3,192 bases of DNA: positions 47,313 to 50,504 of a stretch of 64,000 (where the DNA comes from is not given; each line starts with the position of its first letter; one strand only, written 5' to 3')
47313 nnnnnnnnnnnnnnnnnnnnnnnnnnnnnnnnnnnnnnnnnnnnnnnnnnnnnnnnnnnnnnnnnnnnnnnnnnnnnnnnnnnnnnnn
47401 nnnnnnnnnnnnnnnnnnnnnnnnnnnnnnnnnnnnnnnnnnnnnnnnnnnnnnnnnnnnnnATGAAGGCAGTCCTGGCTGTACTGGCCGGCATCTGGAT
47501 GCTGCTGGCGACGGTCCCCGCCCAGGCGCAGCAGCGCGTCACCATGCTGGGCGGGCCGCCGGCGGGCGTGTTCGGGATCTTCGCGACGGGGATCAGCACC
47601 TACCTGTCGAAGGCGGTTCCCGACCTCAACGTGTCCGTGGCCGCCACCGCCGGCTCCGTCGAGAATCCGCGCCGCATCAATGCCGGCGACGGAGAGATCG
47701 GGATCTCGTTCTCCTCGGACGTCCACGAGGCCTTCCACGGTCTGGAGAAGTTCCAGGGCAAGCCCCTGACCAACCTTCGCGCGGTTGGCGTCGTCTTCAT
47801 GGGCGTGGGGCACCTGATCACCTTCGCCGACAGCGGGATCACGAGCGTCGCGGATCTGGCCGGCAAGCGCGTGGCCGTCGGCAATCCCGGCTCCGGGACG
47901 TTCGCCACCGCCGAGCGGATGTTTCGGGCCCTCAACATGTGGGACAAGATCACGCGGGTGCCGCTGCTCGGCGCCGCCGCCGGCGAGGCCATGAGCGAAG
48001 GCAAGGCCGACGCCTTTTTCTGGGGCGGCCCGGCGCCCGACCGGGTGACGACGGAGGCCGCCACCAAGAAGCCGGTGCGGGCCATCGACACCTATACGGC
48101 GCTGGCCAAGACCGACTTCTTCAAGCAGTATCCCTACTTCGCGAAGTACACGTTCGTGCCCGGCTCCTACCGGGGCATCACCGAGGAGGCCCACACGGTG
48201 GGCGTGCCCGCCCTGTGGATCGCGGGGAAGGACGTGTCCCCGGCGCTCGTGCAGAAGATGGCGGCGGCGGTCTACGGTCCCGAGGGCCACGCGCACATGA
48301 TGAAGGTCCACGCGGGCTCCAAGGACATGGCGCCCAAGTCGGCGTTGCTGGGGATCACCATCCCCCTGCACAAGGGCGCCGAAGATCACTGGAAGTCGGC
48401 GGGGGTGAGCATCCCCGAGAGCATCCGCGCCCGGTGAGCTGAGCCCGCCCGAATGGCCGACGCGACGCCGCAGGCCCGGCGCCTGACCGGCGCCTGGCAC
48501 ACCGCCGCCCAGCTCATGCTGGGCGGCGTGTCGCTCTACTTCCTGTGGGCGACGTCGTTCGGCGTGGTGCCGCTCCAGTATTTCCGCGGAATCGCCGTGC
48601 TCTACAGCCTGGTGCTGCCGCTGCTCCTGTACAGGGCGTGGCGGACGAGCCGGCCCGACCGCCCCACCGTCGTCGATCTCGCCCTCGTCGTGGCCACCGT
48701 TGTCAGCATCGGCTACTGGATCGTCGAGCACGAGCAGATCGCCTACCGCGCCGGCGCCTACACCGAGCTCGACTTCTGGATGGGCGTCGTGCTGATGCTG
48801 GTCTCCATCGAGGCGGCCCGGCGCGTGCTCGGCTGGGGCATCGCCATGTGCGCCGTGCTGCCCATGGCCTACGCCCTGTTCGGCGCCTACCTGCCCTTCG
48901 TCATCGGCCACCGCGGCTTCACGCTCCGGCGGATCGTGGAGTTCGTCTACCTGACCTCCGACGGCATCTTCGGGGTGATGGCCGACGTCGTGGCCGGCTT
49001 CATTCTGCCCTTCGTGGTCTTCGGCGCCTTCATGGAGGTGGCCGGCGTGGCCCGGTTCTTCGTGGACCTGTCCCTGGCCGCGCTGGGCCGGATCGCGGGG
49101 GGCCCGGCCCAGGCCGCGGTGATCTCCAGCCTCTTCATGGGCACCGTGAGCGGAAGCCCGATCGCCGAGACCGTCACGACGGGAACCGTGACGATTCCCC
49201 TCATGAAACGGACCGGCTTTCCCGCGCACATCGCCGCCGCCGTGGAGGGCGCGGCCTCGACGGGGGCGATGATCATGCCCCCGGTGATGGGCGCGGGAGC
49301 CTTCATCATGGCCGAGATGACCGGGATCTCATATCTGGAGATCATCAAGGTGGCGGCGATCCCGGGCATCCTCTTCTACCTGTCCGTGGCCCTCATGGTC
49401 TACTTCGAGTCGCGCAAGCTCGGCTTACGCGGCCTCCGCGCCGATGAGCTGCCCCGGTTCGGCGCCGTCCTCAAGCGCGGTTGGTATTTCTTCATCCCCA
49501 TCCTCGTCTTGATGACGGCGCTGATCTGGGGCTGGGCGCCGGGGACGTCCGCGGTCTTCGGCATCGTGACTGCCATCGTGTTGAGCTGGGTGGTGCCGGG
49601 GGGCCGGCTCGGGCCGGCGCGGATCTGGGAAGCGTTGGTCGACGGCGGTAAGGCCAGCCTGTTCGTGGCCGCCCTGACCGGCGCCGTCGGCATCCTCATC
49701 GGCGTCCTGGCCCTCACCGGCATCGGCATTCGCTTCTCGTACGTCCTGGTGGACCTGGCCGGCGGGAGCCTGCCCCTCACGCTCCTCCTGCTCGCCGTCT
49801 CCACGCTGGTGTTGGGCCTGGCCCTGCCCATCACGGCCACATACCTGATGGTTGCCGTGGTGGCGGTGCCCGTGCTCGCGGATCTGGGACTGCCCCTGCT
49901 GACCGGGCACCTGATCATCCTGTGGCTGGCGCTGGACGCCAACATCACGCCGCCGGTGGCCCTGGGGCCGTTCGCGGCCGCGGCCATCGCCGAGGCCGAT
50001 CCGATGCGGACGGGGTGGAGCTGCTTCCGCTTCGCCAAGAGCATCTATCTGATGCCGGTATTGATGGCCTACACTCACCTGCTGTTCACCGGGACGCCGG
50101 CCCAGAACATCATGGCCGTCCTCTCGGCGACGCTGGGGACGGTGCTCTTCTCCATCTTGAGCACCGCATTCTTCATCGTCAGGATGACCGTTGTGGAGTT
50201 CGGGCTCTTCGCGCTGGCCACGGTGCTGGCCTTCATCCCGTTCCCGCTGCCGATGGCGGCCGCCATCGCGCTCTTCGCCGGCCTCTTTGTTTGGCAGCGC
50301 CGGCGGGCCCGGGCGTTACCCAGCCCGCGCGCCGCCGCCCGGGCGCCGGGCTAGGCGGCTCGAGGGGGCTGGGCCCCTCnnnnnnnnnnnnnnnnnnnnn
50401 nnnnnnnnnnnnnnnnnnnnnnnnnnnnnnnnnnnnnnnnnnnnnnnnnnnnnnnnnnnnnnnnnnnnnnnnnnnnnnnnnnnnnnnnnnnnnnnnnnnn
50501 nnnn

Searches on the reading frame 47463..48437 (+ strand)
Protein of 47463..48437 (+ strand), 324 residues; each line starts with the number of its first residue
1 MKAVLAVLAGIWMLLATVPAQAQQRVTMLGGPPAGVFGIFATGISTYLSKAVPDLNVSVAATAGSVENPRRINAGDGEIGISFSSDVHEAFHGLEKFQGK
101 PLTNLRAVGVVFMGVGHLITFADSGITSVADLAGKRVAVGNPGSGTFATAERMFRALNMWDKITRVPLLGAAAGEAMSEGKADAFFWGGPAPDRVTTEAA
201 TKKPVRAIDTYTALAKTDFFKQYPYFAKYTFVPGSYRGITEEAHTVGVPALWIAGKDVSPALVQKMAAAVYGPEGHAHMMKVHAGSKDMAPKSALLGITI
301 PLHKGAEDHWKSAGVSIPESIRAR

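Call 45: search_protein_families(library=pfam, proteins=[window:47463-48437:+], max_evalue=0.001)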
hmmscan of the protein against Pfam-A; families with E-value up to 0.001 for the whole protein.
window:47463-48437:+ (324 aa): 3 families
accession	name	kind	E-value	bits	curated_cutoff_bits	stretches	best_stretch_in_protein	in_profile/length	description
PF16868.10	NMT1_3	-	6.5e-47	161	27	1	34-312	7-287/289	NMT1-like family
PF09084.16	NMT1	-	1.2e-08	35.6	20.5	1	54-196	20-155/216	NMT1/THI5 like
PF12974.12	Phosphonate-bd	-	7.6e-06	25.9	27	1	116-230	87-200/242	ABC transporter, phosphonate, periplasmic substrate-binding protein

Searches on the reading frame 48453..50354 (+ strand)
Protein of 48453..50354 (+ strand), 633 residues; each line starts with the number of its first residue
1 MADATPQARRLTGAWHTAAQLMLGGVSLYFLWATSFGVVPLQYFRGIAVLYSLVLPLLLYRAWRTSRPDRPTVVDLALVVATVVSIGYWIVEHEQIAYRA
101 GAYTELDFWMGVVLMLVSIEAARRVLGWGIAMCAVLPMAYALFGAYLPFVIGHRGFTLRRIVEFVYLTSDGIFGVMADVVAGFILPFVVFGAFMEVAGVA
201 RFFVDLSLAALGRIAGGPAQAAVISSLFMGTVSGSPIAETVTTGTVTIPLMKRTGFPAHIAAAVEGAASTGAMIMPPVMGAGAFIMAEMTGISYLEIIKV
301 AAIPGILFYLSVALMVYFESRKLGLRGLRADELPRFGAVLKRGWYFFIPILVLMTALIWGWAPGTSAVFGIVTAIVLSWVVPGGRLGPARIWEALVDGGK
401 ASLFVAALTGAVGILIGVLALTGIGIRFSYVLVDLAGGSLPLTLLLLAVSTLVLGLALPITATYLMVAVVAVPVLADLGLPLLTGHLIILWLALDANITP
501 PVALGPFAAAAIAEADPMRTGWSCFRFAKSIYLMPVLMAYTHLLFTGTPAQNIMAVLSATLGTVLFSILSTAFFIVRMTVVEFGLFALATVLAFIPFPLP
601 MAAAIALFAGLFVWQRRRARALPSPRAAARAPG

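Call 45: search_protein_families(library=pfam, proteins=[window:48453-50354:+], max_evalue=0.001)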
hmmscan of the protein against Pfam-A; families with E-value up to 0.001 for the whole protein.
window:48453-50354:+ (633 aa): 1 family
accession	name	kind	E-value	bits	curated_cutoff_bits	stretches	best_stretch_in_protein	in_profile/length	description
PF06808.19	DctM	-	1.2e-79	268.5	23.8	1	114-541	2-410/413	Tripartite ATP-independent periplasmic transporter, DctM component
